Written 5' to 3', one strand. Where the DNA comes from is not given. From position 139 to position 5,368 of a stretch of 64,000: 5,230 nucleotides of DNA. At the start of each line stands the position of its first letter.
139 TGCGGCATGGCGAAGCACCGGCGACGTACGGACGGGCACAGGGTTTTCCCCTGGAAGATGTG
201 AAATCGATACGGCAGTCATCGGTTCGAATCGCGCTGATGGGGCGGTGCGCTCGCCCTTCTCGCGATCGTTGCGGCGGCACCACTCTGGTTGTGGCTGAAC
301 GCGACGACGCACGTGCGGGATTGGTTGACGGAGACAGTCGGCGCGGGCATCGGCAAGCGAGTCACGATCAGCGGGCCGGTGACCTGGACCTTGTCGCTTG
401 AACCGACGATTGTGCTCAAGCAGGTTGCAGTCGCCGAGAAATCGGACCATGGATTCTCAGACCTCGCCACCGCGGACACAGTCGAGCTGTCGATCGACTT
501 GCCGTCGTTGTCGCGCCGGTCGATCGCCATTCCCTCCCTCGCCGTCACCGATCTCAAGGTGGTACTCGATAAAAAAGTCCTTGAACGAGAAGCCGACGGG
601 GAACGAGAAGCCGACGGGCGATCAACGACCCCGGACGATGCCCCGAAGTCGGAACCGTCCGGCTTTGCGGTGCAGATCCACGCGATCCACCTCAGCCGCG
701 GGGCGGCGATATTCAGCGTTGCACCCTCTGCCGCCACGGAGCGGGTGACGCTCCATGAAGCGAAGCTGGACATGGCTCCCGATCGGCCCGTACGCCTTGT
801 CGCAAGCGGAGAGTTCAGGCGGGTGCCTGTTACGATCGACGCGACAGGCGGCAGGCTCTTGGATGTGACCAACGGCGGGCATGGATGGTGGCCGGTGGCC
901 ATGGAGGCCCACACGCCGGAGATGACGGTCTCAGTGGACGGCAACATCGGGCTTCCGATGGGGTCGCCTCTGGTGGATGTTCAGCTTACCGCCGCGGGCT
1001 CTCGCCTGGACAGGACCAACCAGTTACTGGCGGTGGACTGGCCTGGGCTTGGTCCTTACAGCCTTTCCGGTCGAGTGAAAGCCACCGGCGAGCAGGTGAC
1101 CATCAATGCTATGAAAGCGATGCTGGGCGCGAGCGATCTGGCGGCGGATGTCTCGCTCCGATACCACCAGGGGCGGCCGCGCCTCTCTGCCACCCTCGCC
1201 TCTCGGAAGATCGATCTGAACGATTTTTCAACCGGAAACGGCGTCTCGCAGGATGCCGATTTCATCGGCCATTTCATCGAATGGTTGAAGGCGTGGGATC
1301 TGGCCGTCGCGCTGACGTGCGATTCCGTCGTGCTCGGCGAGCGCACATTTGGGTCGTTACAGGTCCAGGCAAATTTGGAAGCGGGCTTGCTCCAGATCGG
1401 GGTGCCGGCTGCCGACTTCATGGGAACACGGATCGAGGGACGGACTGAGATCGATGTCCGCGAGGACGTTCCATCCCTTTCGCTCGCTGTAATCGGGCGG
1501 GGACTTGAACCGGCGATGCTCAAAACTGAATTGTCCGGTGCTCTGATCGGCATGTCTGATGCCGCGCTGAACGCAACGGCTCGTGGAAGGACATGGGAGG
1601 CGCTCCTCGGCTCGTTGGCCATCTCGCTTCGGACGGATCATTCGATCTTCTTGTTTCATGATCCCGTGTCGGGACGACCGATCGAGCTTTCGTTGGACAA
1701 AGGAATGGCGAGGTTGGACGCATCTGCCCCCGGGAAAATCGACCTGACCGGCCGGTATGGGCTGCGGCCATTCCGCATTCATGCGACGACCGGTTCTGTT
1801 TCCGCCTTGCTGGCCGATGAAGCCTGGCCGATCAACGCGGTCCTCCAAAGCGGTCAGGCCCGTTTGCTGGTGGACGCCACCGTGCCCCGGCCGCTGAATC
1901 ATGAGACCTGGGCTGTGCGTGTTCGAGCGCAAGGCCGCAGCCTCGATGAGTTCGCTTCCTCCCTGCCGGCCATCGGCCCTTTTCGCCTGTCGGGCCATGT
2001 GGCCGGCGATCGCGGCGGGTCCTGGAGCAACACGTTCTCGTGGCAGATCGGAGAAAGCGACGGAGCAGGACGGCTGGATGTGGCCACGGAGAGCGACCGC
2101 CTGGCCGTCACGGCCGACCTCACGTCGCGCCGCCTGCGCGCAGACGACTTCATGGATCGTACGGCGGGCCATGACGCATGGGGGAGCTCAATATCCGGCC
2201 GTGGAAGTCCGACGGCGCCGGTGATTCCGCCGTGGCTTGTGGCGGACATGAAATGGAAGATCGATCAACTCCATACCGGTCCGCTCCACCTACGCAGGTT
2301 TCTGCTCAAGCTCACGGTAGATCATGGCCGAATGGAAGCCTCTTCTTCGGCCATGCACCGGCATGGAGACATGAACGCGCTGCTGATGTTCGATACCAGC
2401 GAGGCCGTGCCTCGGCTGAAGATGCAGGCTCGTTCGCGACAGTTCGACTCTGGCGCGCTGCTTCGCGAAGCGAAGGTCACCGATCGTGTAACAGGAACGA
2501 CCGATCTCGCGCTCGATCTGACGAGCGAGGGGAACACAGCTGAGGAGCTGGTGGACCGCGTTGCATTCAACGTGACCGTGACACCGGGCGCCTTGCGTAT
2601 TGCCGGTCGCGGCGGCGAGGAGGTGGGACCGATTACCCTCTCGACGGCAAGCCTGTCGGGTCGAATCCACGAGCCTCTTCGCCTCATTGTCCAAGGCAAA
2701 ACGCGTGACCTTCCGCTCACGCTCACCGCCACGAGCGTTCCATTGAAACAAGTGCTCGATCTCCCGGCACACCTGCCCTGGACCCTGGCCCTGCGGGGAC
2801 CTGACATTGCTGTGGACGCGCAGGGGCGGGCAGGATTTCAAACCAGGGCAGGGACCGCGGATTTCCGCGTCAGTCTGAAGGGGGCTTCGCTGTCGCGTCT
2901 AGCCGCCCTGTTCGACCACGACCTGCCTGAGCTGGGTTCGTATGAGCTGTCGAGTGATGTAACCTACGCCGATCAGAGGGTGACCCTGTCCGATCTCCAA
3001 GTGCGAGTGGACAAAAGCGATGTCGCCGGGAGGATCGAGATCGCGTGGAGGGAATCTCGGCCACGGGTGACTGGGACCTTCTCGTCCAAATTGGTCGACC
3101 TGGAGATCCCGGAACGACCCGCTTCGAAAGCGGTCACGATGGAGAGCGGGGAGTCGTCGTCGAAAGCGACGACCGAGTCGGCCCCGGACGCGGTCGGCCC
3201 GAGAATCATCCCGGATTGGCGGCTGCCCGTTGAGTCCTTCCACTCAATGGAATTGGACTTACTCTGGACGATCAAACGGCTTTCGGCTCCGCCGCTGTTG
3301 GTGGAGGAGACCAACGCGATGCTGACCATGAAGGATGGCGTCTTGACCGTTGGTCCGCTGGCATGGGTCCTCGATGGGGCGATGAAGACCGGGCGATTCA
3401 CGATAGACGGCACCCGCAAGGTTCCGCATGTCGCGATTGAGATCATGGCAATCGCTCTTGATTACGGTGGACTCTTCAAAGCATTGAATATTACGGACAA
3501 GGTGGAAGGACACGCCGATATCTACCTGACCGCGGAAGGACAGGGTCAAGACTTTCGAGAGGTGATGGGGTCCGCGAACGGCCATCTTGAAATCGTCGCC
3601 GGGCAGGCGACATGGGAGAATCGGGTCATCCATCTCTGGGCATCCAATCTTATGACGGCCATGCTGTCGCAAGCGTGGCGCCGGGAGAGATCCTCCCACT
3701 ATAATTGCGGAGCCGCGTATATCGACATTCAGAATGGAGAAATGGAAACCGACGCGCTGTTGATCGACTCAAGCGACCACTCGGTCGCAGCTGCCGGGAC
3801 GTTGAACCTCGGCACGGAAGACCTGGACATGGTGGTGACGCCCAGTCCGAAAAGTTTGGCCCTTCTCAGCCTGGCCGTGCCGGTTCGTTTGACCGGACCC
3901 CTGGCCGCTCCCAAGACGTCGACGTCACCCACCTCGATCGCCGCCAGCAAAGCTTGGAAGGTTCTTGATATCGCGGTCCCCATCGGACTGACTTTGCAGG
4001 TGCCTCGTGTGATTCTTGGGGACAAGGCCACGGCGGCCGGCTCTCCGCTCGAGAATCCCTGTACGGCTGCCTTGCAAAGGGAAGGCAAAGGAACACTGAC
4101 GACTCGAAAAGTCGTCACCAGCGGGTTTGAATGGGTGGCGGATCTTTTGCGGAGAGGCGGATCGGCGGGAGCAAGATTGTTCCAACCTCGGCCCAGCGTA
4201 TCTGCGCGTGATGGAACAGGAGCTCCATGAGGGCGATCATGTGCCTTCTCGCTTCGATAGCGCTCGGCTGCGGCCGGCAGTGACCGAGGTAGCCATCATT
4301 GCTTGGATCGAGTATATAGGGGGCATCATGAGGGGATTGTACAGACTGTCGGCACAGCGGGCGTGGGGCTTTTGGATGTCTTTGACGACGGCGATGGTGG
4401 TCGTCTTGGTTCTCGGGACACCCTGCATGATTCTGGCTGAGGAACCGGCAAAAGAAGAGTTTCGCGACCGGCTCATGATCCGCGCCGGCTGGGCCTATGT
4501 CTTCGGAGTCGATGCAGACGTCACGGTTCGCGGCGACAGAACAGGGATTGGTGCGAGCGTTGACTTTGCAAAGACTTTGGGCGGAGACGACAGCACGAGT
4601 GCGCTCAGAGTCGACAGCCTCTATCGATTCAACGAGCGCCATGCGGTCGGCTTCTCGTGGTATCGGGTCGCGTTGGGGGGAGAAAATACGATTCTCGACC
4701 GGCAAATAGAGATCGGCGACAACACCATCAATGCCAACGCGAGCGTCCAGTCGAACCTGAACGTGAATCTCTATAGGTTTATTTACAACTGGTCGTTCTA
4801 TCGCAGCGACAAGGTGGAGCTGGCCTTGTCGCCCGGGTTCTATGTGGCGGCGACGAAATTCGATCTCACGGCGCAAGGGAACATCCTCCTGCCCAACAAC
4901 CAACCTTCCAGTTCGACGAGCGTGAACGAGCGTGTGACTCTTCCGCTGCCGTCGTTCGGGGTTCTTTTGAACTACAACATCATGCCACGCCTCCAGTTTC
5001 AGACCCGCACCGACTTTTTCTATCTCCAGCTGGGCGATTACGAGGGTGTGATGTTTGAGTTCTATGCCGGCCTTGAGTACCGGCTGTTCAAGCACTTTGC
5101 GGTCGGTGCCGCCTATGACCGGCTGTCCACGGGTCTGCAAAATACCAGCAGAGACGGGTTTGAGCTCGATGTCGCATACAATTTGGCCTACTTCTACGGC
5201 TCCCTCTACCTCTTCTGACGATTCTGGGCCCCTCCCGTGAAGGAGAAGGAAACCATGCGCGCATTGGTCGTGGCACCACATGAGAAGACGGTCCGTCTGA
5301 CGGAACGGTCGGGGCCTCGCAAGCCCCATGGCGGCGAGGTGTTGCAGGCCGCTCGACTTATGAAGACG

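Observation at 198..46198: Candidate periplasmic lipid-handling/remodelling island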

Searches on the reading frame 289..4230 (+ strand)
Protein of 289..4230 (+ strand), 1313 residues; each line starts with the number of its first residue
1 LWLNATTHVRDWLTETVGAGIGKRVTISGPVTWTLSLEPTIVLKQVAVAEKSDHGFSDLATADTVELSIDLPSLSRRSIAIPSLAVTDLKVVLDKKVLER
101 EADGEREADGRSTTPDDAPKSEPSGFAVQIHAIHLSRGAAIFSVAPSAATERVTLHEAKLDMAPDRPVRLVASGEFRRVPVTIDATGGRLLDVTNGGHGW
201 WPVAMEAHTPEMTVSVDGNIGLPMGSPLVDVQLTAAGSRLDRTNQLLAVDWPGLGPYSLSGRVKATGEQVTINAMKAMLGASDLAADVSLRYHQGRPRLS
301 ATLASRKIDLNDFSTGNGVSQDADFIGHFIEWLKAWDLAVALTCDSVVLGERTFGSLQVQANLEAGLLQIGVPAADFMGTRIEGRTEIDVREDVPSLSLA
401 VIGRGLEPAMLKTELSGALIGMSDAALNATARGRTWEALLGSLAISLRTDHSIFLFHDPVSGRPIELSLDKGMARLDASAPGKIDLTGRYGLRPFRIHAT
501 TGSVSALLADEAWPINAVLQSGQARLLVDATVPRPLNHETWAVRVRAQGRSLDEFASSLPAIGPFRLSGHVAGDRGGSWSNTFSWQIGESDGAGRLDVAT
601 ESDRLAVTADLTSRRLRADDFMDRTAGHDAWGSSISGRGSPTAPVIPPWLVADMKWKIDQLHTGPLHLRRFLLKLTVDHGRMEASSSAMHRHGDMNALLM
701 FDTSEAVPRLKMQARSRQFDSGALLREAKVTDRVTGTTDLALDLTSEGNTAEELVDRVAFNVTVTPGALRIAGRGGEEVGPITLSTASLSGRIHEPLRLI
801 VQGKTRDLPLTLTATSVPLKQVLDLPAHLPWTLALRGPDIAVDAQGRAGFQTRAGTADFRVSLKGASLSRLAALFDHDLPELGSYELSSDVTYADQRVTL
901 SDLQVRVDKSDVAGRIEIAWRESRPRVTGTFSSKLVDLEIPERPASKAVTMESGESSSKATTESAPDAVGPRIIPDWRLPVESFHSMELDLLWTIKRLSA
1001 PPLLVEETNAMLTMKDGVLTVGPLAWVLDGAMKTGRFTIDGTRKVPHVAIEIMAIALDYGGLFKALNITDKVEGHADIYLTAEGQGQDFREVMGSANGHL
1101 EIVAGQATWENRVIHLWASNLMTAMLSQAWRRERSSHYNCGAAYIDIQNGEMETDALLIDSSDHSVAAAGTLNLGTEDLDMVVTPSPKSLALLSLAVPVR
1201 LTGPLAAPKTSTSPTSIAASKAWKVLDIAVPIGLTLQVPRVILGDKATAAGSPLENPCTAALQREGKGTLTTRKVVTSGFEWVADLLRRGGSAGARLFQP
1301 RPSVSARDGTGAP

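Call 4: search_protein_families(library=pfam, proteins=[window:289-4230:+], max_evalue=0.01)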
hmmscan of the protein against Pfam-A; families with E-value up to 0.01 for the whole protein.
window:289-4230:+ (1313 aa): 2 families
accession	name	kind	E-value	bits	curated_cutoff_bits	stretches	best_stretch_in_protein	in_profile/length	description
PF05170.20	AsmA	-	4.6e-23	82.3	29.8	1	866-1154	310-604/607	AsmA family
PF13116.12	YhdP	-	1.8e-07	29.9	46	1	1140-1206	1125-1190/1224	YhdP protein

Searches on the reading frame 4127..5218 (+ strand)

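Call 4: search_protein_families(library=pfam, proteins=[window:4127-5218:+], max_evalue=0.01)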
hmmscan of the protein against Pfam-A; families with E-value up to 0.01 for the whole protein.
window:4127-5218:+ (363 aa): 0 families

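Call 39: search_protein_families(library=ncbifam, proteins=[window:4340-5218:+], max_evalue=0.01)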
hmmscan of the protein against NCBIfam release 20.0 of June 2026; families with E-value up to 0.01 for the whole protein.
window:4340-5218:+ (292 aa): 0 families

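Call 60: search_protein_families(library=pfam, proteins=[window:4340-5218:+], max_evalue=5)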
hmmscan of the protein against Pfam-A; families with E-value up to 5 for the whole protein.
window:4340-5218:+ (292 aa): 2 families
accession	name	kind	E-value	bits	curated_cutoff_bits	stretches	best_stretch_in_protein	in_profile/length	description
PF14589.11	NrfD_2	-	0.022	15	27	1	3-47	110-155/281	Polysulfide reductase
PF13505.12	OMP_b-brl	-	0.063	13.9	28.7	1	69-280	23-173/175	Outer membrane protein beta-barrel domain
